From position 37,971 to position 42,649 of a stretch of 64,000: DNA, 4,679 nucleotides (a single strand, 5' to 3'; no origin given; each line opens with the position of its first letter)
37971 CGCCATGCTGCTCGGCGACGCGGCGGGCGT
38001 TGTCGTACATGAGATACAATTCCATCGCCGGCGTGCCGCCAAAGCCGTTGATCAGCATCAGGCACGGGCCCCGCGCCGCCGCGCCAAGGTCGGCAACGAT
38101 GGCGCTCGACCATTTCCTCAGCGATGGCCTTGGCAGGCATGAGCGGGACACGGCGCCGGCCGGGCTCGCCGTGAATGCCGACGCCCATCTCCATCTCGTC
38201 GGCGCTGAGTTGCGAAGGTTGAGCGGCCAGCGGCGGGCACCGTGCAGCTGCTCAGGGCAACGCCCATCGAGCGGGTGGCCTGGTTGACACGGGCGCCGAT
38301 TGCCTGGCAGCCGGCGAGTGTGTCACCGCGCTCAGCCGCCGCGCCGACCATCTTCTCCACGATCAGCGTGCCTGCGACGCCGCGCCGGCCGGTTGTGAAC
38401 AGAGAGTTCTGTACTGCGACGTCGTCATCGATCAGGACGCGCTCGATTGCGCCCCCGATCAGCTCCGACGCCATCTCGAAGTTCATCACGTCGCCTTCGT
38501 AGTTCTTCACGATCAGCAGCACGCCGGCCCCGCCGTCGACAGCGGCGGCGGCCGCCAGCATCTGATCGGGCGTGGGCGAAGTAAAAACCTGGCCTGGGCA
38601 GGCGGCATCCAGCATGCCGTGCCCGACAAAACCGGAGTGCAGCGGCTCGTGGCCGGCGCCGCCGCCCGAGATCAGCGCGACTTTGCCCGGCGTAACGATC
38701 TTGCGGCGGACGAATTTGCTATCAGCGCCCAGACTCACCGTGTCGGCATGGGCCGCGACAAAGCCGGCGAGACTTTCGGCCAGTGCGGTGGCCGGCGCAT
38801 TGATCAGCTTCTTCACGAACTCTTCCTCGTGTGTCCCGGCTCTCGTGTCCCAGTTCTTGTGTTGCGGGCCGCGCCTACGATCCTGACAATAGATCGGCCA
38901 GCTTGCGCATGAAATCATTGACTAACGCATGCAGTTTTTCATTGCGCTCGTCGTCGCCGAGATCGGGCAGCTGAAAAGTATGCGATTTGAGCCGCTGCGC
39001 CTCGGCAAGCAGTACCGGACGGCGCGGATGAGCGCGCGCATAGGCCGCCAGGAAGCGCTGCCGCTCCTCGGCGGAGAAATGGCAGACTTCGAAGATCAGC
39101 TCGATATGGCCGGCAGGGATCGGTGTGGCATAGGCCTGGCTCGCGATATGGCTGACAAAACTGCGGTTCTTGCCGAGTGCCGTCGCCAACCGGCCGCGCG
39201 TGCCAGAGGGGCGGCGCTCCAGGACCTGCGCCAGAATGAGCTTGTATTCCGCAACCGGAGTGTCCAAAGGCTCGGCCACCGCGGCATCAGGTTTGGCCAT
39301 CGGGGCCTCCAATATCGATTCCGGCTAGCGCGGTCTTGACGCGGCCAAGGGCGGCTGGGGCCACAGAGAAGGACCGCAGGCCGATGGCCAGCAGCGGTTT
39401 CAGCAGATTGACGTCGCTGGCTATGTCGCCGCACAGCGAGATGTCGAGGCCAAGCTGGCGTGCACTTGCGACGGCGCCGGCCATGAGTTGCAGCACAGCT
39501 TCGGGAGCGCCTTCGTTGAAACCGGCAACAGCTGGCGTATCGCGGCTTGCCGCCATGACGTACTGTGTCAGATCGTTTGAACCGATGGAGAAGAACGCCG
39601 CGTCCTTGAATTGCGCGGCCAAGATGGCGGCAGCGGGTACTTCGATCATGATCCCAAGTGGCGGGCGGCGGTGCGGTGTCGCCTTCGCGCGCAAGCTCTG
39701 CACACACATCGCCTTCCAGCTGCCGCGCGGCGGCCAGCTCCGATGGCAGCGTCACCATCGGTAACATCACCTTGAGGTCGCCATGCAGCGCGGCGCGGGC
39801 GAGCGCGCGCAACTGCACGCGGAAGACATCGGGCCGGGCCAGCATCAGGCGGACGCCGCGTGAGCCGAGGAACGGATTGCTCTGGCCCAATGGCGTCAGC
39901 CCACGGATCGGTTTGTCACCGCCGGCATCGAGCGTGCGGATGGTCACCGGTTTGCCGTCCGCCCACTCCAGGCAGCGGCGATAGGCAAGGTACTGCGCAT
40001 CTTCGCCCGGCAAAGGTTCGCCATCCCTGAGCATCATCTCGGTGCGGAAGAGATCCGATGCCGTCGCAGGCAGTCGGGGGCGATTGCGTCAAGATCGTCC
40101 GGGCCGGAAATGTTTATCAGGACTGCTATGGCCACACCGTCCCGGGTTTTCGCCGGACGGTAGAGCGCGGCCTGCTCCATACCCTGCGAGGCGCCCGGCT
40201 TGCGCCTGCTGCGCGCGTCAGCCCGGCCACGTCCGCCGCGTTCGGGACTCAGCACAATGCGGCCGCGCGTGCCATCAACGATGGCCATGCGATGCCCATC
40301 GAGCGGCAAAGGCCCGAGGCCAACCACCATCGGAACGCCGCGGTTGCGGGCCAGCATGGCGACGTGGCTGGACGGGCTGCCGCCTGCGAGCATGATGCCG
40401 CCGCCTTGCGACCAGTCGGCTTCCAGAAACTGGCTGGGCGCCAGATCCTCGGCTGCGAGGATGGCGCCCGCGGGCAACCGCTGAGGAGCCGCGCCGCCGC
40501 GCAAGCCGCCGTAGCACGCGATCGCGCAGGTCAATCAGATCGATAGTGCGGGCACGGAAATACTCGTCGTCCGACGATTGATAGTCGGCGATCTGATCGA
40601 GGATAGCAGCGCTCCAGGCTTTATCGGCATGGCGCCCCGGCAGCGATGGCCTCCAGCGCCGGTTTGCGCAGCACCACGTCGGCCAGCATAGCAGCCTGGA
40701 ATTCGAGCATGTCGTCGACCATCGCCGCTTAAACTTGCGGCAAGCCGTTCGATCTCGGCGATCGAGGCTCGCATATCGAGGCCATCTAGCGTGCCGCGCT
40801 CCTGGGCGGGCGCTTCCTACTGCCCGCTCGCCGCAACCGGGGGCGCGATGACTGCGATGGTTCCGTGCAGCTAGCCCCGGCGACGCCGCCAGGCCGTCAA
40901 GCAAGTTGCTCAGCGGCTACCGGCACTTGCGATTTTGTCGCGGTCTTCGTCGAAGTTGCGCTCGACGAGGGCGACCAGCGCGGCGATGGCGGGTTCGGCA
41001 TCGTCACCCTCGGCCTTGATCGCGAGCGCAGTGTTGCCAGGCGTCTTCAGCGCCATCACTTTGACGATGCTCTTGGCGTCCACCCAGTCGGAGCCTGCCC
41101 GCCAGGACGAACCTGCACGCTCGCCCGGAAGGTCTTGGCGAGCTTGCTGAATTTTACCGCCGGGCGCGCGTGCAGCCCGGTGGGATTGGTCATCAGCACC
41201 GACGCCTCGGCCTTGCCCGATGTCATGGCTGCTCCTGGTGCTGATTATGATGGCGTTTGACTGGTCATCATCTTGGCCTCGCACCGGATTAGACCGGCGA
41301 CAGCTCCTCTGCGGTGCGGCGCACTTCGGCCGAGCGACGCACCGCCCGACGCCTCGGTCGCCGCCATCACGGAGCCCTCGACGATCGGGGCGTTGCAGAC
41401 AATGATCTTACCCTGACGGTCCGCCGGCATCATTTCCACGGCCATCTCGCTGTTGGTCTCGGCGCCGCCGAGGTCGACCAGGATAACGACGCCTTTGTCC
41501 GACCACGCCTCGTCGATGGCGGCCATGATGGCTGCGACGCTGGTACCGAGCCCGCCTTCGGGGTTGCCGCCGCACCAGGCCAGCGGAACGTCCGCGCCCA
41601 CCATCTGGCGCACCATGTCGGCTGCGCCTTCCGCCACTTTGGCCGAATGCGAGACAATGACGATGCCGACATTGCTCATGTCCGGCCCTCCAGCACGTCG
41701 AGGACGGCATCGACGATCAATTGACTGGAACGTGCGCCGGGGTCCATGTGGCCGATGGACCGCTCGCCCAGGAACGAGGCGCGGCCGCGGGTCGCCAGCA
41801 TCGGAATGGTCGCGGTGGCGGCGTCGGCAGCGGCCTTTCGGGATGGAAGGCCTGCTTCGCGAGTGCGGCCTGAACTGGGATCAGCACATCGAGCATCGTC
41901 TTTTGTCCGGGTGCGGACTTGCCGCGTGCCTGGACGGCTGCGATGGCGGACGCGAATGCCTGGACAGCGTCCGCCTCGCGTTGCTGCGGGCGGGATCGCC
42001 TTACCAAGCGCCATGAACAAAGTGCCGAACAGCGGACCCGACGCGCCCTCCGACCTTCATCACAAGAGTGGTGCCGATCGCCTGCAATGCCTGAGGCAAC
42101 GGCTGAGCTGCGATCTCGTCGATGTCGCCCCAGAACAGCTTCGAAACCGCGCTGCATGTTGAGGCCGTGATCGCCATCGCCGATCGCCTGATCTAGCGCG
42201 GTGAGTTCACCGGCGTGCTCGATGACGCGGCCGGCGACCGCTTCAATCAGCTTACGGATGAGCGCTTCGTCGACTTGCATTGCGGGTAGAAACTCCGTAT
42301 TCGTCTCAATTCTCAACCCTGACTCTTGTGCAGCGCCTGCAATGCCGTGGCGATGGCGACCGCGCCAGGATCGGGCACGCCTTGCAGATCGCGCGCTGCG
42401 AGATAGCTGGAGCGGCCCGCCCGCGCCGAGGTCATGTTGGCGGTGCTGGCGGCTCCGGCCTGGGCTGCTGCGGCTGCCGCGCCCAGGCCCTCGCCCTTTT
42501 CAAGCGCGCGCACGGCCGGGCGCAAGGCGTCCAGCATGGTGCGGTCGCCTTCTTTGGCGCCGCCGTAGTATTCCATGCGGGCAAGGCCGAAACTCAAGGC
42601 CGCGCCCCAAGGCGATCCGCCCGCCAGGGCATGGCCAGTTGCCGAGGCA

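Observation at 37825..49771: A ~12 kb glycerol/DHA module between tatA and scpB: intact fused ATP-type DHA kinase and glpSTPQUV-like transporter beside a decayed PTS-type dhaK-dhaL-dhaM set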

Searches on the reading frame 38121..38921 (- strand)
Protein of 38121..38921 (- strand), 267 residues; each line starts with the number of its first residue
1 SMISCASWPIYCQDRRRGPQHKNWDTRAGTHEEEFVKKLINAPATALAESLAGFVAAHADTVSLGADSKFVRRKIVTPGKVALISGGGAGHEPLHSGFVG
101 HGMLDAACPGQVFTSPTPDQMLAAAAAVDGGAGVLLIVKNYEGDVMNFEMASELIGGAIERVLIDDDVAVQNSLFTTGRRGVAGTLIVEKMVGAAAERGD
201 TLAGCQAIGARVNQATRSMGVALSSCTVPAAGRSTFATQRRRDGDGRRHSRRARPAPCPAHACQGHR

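Call 4: search_protein_families(library=pfam, proteins=[window:38121-38921:-])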
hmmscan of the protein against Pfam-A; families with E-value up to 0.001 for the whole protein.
window:38121-38921:- (267 aa): 1 family
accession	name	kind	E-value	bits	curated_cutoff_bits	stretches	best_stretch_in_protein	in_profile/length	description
PF02733.22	Dak1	-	1.2e-74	251.4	31.4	1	53-239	2-192/313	Dak1 domain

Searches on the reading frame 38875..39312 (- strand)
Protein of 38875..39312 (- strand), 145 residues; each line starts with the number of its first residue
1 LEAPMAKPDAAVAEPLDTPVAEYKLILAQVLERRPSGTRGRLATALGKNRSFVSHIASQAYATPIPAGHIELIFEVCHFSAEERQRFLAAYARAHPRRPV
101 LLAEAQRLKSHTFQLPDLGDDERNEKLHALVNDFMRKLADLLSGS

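Call 4: search_protein_families(library=pfam, proteins=[window:38875-39312:-])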
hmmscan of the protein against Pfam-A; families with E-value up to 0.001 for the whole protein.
window:38875-39312:- (145 aa): 0 families

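Call 27: search_protein_families(library=ncbifam, proteins=[window:38875-39312:-], max_evalue=0.001)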
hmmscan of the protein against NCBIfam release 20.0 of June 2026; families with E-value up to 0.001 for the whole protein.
window:38875-39312:- (145 aa): 0 families

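Call 28: search_protein_families(library=pfam, proteins=[window:38875-39312:-], max_evalue=1)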
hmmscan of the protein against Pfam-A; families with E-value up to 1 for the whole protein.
window:38875-39312:- (145 aa): 2 families
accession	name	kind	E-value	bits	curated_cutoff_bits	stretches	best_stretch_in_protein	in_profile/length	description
PF19955.5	EAD1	-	0.085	13.8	24.2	1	41-108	38-89/90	Effector-associated domain 1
PF23075.1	zf-C2H2_ZNF462_11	-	0.25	11.7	27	1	75-100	8-33/45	Zinc finger protein 462, C2H2 zinc finger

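Call 64: search_solved_structures(query=A2, max_evalue=10, show_alignments=2)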
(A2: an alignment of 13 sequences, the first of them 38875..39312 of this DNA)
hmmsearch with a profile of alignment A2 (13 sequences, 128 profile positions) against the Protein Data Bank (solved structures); distinct sequences matched with E-value up to 10: 7.
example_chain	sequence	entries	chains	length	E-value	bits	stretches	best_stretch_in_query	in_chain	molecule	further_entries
6k7g_A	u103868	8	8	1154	0.019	18.2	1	36-96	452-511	Phospholipid-transporting ATPase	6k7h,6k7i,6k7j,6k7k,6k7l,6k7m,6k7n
8tac_A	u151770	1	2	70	0.066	16.4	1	3-44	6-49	DBP48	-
3f6w_A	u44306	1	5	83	0.069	16.4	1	6-44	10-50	XRE-family like protein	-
8tu1_A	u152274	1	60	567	0.44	13.8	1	51-97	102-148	VP2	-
2pij_A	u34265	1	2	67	1.3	12.3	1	21-47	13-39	Prophage Pfl 6 Cro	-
1dhm_A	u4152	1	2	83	1.4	12.2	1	27-76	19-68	E2 PROTEIN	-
5h7c_A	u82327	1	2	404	2.2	11.5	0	58-127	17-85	Immunoglobulin G-binding protein A, DHR14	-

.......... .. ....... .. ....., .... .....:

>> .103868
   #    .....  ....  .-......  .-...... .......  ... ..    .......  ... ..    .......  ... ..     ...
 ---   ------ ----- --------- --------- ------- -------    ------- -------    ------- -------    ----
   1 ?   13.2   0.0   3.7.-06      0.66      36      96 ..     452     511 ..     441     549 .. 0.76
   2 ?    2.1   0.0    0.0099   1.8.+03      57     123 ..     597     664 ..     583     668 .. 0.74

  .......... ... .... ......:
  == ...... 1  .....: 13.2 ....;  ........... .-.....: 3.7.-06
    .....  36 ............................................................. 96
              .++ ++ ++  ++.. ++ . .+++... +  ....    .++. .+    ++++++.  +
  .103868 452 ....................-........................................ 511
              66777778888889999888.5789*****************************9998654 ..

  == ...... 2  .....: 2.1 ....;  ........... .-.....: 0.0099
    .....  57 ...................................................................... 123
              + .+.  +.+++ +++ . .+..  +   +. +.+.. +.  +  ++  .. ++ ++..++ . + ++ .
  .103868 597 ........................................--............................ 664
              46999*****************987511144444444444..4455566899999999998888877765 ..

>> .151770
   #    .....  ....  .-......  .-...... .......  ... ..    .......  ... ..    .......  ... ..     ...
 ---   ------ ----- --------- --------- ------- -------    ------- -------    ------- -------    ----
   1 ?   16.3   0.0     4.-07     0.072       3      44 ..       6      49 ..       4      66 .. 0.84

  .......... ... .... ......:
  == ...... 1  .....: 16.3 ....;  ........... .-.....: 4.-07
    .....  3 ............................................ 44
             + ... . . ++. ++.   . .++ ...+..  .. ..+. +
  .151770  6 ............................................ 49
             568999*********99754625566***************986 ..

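Call 68: predict_structure(protein=window:38875-39312:-)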
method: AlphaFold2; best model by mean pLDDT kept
length: 145 residues; sequences in the alignment: 1
mean_pLDDT: 54.9   pTM: 0.38
mean pLDDT of the five models: 54.9, 44.3, 43.1, 42.8, 42.6
residues with pLDDT >= 90: 0; 70-90: 1; 50-70: 106; < 50: 38
segments of 3 or more residues with pLDDT < 50: 1-23, 29-31, 33-35
pLDDT, mean of each block of 10 residues (from residue 1): 42 39 47 49 52 53 52 58 66 61 63 60 64 63 56
secondary structure, 60 per line:
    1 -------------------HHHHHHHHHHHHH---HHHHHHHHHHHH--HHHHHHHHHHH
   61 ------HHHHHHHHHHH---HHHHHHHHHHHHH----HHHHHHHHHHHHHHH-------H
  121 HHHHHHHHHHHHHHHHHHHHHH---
elements in order: H20-32 H36-47 H50-60 H67-77 H81-93 H98-112 H120-142

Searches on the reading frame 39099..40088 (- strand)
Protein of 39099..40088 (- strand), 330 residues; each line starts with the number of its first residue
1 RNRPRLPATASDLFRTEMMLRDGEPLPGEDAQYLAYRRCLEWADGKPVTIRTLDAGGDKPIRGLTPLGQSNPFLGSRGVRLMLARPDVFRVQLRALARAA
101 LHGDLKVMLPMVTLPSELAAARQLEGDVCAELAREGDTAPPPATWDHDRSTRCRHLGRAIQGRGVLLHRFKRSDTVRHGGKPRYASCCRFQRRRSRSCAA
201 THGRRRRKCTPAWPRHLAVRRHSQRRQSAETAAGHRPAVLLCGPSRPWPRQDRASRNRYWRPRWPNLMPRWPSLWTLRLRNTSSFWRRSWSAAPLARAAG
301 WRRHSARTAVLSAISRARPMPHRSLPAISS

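Call 5: search_protein_families(library=pfam, proteins=[window:39099-40088:-])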
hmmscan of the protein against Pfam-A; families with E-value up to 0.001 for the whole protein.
window:39099-40088:- (330 aa): 1 family
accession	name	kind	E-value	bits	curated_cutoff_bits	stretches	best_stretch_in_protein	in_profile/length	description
PF02896.24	PEP-utilizers_C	-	1.5e-34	120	22.8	1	12-137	44-169/293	PEP-utilising enzyme, PEP-binding domain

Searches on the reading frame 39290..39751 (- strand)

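Call 5: search_protein_families(library=pfam, proteins=[window:39290-39751:-])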
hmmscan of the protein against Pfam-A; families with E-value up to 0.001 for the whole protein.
window:39290-39751:- (154 aa): 1 family
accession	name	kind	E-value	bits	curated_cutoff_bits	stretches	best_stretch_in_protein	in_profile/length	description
PF02896.24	PEP-utilizers_C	-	2.5e-31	109.4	22.8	1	19-146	163-292/293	PEP-utilising enzyme, PEP-binding domain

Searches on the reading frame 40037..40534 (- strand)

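Call 5: search_protein_families(library=pfam, proteins=[window:40037-40534:-])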
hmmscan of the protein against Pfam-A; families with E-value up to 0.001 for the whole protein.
window:40037-40534:- (166 aa): 1 family
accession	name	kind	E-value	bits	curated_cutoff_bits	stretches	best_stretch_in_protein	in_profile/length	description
PF00391.29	PEP-utilizers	-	4.2e-14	52.3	23.1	1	21-91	2-72/72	PEP-utilising enzyme, mobile domain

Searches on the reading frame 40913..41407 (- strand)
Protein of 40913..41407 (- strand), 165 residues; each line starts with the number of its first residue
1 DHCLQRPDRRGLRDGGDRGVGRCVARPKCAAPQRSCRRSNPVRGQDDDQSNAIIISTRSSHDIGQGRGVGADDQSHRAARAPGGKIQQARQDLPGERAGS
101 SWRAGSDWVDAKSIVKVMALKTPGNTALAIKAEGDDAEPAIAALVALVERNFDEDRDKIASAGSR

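Call 5: search_protein_families(library=pfam, proteins=[window:40913-41407:-])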
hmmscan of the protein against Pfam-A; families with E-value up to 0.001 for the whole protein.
window:40913-41407:- (165 aa): 1 family
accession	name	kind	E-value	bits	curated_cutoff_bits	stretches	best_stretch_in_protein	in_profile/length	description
PF00381.24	PTS-HPr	-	9.8e-10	38.8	23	1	107-149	38-80/81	PTS HPr component phosphorylation site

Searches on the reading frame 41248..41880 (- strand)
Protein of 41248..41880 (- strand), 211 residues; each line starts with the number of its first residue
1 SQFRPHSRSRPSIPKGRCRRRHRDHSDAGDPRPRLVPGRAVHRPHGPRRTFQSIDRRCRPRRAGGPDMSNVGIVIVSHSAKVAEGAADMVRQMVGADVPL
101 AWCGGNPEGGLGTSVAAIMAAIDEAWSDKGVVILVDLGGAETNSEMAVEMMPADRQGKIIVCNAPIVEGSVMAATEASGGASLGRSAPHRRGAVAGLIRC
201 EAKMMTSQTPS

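Call 5: search_protein_families(library=pfam, proteins=[window:41248-41880:-])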
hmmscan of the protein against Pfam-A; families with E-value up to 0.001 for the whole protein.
window:41248-41880:- (211 aa): 1 family
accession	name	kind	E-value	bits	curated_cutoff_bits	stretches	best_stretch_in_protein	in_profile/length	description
PF03610.21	EIIA-man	-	4.9e-26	91.6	21.4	1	72-182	1-111/116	PTS system fructose IIA component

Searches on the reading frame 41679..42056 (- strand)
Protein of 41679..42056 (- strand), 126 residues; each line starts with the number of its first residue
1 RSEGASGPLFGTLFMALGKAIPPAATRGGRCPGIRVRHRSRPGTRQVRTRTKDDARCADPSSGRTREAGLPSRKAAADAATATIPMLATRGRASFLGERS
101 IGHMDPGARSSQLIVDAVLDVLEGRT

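Call 5: search_protein_families(library=pfam, proteins=[window:41679-42056:-])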
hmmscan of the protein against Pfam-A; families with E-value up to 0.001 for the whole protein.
window:41679-42056:- (126 aa): 1 family
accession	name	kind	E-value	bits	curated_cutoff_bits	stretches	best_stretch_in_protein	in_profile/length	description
PF02734.22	Dak2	-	1.1e-16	61.7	27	1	73-119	127-173/174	DAK2 domain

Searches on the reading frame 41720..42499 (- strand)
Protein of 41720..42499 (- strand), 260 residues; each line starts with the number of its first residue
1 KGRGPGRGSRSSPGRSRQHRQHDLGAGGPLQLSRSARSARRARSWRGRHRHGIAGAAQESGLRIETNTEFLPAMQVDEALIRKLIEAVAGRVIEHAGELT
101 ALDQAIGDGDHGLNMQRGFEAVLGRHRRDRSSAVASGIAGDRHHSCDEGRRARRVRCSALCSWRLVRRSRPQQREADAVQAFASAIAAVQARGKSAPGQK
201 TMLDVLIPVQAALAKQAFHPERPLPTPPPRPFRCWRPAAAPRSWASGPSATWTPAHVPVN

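Call 5: search_protein_families(library=pfam, proteins=[window:41720-42499:-])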
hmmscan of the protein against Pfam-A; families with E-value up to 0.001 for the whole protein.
window:41720-42499:- (260 aa): 1 family
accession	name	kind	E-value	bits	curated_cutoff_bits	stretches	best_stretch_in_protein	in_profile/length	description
PF02734.22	Dak2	-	1.3e-15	58.1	27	2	174-216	71-113/174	DAK2 domain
